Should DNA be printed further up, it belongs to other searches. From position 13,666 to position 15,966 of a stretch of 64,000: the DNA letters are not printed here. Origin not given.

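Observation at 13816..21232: Two divergent operons each carrying a paralog of a large Lon-protease-like protein, one with the catalytic Ser position lost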

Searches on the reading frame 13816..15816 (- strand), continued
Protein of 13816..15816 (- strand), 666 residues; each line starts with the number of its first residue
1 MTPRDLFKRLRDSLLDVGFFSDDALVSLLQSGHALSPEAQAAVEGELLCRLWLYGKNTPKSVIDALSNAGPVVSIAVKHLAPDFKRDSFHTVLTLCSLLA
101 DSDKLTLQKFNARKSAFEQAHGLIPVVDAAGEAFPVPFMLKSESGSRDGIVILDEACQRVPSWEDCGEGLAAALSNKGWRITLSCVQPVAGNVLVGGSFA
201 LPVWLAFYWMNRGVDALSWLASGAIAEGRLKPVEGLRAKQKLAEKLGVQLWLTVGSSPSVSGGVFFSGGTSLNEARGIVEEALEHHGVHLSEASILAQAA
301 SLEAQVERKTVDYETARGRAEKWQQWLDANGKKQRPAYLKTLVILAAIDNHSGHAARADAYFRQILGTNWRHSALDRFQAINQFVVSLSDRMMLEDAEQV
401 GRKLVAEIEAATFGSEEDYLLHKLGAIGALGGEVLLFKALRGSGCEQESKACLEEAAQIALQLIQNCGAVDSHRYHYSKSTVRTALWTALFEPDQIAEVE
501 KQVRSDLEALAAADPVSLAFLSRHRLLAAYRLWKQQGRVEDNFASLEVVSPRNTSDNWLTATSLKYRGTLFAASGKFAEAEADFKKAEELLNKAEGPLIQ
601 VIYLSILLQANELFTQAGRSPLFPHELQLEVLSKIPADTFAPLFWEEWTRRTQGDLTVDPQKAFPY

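Call 84: find_encoding_contigs(protein=window:13816-15816:-, flank=1000, max_places=4)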
Protein window:13816-15816:- (666 aa): 18 contigs read that carry it; 1 place shown.
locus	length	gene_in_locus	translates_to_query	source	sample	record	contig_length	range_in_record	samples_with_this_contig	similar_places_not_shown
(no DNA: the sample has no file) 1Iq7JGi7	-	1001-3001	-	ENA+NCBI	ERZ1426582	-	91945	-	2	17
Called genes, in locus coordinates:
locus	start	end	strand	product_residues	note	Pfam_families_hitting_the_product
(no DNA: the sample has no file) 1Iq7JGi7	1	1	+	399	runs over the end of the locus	-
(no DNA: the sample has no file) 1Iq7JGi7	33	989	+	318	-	-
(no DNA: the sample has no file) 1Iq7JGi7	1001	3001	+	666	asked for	-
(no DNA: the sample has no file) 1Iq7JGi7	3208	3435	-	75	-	-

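Call 96: search_dna_similar(query=window:13819-15816:-, collection=plasmids, mode=protein, max_evalue=0.001, max_rows=10)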
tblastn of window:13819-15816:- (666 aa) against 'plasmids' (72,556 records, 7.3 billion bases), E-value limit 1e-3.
No match.

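Call 103: search_protein_families(library=pfam, proteins=[L016:1668-2054:-], max_evalue=0.001)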
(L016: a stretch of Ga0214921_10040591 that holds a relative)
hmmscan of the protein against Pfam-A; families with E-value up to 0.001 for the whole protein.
L016:1668-2054:- (128 aa): 2 families
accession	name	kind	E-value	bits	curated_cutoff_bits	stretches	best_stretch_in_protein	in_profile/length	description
PF18480.7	DUF5615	-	3.7e-24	85.2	23.8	1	17-121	1-105/110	Domain of unknown function (DUF5615)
PF18478.7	PIN_10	-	0.00048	20.6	26.2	1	17-75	1-62/84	PIN like domain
